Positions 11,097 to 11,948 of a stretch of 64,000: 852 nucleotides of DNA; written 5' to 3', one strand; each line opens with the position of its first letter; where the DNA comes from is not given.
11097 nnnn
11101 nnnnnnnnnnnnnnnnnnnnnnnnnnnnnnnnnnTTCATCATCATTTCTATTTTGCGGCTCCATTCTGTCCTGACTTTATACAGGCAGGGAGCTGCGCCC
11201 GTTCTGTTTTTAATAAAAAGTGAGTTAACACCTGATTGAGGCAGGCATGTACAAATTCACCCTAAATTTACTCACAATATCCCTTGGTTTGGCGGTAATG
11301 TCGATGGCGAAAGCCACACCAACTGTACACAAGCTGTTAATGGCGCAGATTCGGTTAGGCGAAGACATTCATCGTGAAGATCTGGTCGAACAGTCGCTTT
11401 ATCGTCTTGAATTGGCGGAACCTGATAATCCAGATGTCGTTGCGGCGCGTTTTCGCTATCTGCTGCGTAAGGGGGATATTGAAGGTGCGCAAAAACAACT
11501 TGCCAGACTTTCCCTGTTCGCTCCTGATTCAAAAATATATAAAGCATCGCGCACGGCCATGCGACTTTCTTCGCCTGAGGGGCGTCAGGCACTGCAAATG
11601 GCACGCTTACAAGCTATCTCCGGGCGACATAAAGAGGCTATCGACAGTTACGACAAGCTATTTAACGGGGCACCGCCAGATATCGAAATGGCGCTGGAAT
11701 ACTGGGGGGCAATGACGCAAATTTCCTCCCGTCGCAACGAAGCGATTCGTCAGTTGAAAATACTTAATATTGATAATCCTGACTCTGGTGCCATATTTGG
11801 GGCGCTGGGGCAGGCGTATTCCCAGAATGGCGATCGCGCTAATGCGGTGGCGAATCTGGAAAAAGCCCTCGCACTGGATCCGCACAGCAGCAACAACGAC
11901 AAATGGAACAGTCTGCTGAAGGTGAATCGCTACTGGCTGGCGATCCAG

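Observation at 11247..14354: BcsC-like gene is compositionally chimeric with a sharp switch near 11.8 kb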

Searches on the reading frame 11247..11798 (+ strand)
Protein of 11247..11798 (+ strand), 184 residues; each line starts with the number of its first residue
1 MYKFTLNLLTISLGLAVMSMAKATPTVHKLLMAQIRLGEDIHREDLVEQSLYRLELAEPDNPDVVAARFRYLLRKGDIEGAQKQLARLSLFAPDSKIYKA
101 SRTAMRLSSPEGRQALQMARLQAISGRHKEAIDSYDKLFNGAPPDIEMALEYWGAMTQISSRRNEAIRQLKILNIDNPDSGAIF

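Call 26: find_homologous_proteins(query=window:11247-11798:+, max_evalue=0.00001)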
Query seq(184 aa) (184 aa): 59 proteins with E <= 0.00001 among 153 candidates.
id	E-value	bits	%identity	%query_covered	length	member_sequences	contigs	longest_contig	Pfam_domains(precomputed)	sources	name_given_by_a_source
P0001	8.0e-111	386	98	100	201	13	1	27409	PF14559.13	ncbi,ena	-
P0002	7.7e-109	379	97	100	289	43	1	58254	PF14559.13,PF23914.2,PF00515.35,PF13424.13,PF13176.13,PF13432.13,PF13428.13,PF13181.13,PF07719.24,PF13174.13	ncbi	ncbi:tetratricopeptide repeat protein, partial [Escherichia coli]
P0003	6.8e-92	324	85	100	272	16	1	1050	PF14559.13,PF00515.35,PF13424.13,PF13176.13,PF13432.13,PF13428.13,PF13181.13,PF07719.24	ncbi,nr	ncbi:tetratricopeptide repeat protein, partial [Escherichia coli]|nr:tetratricopeptide repeat protei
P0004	9.1e-82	291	79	91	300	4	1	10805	-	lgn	-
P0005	9.4e-68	245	63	99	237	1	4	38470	PF14559.13,PF13428.13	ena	-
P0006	3.5e-67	244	63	99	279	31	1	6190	PF14559.13,PF13428.13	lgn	-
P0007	4.0e-67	243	63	99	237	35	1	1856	PF14559.13,PF13428.13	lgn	-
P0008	7.5e-67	242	64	98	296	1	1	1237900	PF14559.13,PF01270.24,PF13428.13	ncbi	-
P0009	1.1e-66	242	62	99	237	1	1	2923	PF14559.13,PF13428.13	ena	-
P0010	1.7e-66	241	62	99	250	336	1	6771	PF14559.13,PF13428.13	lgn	-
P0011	9.3e-66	239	66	95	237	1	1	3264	PF14559.13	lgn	-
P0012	1.1e-65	239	62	99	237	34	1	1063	PF14559.13,PF13428.13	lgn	-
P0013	5.6e-65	236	62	99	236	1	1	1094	PF14559.13,PF13428.13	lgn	-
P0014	1.3e-64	235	66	92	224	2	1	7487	PF14559.13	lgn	-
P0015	5.6e-64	233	65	92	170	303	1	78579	PF14559.13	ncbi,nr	ncbi:hypothetical protein MXE77_15365, partial [Escherichia coli]|nr:hypothetical protein [Escherich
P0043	1.8e-43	166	80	54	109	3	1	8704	-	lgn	-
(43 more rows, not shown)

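Call 27: find_encoding_contigs(protein=P0004, flank=10000, max_places=4)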
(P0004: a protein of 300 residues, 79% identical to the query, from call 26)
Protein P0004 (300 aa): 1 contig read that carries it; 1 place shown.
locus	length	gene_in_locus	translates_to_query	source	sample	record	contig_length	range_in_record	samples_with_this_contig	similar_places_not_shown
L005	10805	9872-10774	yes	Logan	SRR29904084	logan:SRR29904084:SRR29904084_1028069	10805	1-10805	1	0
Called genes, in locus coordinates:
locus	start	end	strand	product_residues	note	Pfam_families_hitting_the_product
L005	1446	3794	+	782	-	PF17153:CHASE9, PF00563:EAL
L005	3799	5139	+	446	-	PF17156:GAPES2, PF00990:GGDEF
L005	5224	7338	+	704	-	PF00535:Glycos_transf_2, PF13641:Glyco_tranf_2_3, PF13506:Glyco_transf_21, PF13632:Glyco_trans_2_3, PF03552:Cellulose_synt, PF07238:PilZ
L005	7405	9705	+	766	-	PF03170:CBM_BcsB_1st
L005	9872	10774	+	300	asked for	-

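Call 56: find_encoding_contigs(protein=P0043, flank=10000, max_places=4)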
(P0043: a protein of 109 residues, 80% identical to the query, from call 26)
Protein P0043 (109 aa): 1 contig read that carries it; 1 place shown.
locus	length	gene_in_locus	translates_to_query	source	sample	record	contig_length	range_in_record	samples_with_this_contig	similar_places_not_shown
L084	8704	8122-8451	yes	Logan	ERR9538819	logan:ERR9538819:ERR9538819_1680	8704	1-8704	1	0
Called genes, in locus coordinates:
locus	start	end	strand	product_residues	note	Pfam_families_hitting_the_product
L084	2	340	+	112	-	?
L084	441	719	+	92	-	-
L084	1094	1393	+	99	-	-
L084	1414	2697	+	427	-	PF00563:EAL, PF17156:GAPES2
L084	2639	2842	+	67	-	-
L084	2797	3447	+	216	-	PF00990:GGDEF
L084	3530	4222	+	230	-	PF00535:Glycos_transf_2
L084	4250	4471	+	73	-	-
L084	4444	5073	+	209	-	PF03552:Cellulose_synt, PF13632:Glyco_trans_2_3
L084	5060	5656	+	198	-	PF07238:PilZ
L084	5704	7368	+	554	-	PF03170:CBM_BcsB_1st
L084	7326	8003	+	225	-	PF03170:CBM_BcsB_1st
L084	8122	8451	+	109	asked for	-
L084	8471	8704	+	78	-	?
